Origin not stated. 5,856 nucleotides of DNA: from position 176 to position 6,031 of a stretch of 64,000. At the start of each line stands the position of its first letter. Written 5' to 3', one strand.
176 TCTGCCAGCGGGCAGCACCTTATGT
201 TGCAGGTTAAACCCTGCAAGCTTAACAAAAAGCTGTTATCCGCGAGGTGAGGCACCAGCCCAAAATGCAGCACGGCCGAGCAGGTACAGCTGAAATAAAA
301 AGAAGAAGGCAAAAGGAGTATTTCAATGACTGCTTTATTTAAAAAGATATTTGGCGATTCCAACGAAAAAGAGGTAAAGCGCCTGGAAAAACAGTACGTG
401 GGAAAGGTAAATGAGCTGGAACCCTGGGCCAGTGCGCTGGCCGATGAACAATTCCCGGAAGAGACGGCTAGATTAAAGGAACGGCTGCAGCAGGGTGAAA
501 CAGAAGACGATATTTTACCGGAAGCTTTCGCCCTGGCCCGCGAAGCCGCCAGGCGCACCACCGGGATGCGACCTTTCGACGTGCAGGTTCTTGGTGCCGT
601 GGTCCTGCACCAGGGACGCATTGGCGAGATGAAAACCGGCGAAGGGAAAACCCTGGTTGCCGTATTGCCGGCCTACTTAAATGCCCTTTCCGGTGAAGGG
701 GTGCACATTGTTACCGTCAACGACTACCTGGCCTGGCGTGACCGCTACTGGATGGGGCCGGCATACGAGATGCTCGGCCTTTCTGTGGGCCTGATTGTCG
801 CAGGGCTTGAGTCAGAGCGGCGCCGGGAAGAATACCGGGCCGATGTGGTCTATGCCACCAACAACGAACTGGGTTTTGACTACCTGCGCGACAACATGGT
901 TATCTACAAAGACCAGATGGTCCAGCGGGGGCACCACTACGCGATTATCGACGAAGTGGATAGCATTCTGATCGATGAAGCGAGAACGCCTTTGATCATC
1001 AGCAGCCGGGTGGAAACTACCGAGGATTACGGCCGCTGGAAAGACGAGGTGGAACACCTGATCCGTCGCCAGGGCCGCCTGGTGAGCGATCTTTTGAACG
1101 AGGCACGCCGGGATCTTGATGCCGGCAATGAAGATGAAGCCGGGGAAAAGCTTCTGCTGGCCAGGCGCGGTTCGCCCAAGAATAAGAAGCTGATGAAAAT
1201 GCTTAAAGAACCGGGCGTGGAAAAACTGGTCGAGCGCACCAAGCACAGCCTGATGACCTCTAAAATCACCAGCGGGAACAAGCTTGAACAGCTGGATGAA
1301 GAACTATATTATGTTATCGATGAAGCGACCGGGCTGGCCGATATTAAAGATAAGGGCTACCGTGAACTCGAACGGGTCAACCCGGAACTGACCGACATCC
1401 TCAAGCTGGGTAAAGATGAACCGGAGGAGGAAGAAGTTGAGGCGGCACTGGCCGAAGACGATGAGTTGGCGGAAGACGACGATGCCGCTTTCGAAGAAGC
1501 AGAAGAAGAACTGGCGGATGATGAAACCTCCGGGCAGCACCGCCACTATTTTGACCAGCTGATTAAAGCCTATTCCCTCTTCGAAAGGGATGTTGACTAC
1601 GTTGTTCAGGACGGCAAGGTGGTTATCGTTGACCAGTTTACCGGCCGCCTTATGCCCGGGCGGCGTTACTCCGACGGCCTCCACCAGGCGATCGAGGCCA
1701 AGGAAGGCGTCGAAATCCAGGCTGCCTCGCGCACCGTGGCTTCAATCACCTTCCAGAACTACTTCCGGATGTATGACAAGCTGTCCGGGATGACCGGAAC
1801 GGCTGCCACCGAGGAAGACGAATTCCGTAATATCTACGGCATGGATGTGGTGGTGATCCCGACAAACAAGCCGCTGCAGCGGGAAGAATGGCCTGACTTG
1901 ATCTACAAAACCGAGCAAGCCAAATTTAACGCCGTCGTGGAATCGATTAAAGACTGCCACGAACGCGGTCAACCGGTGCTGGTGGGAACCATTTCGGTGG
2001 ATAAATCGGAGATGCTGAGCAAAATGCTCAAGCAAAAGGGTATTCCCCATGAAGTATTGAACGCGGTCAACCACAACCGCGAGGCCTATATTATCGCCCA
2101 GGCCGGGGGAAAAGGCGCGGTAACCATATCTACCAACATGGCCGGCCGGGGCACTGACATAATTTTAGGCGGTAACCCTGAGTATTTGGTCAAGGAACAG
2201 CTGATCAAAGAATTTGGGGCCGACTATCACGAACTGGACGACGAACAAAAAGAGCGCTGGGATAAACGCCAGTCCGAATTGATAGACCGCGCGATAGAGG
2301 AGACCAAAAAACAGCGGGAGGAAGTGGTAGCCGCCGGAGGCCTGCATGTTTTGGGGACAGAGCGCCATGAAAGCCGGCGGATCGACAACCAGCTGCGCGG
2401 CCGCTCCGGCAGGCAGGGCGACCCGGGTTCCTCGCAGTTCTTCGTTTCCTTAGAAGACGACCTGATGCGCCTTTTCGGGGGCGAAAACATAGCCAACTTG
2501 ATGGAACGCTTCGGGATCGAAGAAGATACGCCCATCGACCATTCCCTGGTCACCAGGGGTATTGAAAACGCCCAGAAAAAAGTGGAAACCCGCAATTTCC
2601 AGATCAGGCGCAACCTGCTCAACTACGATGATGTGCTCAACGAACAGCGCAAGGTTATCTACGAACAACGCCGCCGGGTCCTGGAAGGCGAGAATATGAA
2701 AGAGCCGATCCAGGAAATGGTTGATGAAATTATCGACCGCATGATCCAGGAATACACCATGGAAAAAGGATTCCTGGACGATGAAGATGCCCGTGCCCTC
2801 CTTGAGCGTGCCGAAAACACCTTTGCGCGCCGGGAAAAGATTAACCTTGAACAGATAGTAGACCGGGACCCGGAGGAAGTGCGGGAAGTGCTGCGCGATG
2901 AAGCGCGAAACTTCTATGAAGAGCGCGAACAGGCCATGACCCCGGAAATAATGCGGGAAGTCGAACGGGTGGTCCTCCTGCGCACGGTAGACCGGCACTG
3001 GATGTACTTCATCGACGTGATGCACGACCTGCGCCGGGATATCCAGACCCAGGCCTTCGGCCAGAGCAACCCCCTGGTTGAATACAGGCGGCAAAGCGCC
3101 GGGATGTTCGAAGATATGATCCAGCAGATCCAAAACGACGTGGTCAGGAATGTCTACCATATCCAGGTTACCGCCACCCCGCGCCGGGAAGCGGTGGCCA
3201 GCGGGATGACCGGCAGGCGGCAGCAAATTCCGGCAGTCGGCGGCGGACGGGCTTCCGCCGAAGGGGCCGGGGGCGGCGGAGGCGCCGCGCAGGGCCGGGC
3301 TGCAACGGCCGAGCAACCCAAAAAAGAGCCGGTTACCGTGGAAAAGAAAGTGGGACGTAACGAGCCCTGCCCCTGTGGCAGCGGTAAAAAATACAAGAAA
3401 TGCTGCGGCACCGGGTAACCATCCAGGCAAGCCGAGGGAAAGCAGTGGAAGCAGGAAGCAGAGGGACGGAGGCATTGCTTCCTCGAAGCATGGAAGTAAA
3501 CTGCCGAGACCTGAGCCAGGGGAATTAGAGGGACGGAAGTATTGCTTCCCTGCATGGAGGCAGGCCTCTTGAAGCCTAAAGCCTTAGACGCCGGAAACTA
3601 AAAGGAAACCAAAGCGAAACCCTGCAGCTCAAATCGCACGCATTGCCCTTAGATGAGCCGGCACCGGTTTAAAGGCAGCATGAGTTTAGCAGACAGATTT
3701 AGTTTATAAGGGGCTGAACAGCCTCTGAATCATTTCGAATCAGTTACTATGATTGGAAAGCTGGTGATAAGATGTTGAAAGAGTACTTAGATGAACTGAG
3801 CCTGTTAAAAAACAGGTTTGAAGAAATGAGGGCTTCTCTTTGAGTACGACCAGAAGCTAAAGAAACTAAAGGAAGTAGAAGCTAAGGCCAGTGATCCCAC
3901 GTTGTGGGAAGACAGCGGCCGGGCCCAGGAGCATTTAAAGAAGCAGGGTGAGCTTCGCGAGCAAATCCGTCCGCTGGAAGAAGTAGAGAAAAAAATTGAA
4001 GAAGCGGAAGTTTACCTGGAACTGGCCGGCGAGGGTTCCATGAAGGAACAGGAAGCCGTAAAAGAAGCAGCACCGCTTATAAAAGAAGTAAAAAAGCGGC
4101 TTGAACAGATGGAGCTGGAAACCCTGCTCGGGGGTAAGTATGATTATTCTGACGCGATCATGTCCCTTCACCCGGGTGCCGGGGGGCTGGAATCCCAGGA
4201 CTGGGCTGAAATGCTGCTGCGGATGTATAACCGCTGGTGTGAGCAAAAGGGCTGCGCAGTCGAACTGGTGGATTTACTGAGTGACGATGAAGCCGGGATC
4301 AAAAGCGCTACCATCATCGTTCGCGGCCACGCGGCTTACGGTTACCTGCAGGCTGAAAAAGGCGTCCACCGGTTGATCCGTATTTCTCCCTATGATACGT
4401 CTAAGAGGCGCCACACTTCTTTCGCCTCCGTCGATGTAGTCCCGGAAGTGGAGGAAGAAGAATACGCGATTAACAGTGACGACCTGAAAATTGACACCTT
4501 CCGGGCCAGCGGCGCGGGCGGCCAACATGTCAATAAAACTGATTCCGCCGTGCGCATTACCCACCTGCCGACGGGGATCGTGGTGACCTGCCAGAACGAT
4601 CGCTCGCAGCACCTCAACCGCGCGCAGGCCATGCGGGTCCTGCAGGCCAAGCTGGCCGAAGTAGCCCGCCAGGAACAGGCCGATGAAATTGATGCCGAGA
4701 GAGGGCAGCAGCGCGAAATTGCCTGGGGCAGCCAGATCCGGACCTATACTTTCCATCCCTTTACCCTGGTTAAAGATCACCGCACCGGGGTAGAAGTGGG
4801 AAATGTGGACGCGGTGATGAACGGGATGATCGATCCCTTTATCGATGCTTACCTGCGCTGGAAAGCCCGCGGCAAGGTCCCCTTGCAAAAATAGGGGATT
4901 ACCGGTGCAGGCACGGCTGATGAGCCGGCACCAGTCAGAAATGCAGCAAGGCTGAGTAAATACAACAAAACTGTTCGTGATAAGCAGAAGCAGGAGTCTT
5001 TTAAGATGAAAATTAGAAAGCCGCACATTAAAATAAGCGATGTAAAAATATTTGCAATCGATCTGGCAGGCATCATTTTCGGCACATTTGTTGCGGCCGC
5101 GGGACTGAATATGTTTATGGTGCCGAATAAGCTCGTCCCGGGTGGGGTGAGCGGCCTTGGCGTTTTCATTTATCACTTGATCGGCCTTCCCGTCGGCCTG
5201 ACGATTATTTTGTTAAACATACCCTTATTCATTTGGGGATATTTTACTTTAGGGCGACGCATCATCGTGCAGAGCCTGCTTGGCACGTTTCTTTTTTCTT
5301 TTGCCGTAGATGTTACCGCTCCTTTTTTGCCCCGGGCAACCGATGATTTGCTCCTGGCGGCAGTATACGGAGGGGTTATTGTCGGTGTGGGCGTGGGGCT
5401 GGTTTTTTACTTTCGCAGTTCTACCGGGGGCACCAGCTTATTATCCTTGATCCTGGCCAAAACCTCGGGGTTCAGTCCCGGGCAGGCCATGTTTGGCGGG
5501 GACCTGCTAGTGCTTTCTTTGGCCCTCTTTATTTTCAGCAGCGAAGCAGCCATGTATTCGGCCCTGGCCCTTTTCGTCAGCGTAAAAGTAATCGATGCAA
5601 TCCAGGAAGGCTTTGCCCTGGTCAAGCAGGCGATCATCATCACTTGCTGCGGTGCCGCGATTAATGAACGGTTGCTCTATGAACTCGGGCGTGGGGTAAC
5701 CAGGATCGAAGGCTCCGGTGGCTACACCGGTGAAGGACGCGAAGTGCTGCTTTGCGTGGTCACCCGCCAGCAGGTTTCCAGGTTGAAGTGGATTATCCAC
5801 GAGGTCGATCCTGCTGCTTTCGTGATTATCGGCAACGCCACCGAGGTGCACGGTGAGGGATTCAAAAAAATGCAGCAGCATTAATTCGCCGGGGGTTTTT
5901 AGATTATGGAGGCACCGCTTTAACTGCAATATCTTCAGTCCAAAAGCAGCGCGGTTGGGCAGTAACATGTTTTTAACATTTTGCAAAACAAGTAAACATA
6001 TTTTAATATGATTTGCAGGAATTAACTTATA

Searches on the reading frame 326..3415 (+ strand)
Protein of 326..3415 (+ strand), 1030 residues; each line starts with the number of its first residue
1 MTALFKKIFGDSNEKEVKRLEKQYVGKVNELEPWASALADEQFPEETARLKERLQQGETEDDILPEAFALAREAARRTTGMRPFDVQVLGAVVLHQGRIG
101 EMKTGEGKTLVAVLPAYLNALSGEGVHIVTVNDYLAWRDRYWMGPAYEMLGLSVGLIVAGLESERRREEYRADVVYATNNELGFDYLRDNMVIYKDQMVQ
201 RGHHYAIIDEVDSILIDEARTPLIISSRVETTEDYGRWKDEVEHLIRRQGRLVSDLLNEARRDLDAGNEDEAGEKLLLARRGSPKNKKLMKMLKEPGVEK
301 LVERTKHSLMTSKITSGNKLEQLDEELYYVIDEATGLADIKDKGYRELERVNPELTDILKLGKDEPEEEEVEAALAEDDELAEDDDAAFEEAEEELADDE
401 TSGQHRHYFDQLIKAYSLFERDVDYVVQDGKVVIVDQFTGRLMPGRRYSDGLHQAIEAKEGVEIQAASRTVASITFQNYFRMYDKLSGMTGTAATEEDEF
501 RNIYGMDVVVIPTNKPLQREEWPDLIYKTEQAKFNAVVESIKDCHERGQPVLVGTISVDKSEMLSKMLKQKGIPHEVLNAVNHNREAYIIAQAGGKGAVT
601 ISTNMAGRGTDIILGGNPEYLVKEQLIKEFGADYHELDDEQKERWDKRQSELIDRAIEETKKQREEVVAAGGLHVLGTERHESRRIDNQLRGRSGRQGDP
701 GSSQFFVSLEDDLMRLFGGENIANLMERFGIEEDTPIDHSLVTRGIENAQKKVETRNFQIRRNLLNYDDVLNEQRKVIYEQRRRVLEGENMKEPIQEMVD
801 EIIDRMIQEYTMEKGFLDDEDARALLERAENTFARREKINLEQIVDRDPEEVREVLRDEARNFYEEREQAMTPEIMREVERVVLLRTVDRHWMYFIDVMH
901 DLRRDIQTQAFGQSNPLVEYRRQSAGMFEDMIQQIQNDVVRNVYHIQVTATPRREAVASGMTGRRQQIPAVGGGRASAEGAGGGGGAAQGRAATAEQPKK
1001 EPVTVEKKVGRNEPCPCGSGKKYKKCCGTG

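Call 23: search_protein_families(library=pfam, proteins=[window:326-3415:+], max_evalue=0.00001)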
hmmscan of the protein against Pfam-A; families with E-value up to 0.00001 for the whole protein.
window:326-3415:+ (1030 aa): 5 families
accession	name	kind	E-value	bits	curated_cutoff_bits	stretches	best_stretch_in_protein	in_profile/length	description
PF07517.20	SecA_DEAD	-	6e-122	406.9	24.6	1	6-501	2-290/290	SecA DEAD-like domain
PF21090.3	P-loop_SecA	-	1.7e-93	312.3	27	1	516-734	1-205/205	SecA P-loop domain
PF07516.18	SecA_SW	-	3.3e-60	204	26.7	1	736-947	1-200/200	SecA Wing and Scaffold domain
PF01043.26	SecA_PP_bind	-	8.6e-28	97.6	23.5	1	320-457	13-110/110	SecA preprotein cross-linking domain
PF02810.21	SEC-C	-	8.7e-10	38.7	20.4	1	1011-1028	1-18/19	SEC-C motif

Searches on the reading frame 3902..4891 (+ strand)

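Call 23: search_protein_families(library=pfam, proteins=[window:3902-4891:+], max_evalue=0.00001)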
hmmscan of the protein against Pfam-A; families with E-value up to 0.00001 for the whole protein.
window:3902-4891:+ (330 aa): 2 families
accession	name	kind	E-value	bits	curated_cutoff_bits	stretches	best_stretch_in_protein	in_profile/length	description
PF03462.23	PCRF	-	3.2e-49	167.8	24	1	1-177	17-194/194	PCRF domain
PF00472.26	RF-1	-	1.3e-43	148.1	35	1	185-294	2-116/116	RF-1 domain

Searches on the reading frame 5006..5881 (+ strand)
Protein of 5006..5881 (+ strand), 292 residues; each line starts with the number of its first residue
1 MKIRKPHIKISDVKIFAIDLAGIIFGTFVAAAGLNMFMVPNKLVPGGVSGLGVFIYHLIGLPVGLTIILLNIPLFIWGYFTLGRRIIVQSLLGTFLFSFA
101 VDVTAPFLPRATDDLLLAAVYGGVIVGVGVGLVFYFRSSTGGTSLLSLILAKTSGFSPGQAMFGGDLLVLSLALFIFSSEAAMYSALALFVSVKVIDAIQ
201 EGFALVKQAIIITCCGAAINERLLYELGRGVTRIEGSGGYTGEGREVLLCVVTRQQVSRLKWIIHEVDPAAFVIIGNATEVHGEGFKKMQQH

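Call 23: search_protein_families(library=pfam, proteins=[window:5006-5881:+], max_evalue=0.00001)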
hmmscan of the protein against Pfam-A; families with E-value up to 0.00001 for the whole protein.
window:5006-5881:+ (292 aa): 2 families
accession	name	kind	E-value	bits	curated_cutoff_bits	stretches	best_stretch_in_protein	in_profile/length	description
PF02588.21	YitT_membrane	-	1.2e-60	204.9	24.3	1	20-222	2-203/205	Uncharacterised 5xTM membrane BCR, YitT family COG1284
PF10035.14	DUF2179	-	1.5e-22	79.6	22.8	1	229-283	1-55/55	Uncharacterized protein conserved in bacteria (DUF2179)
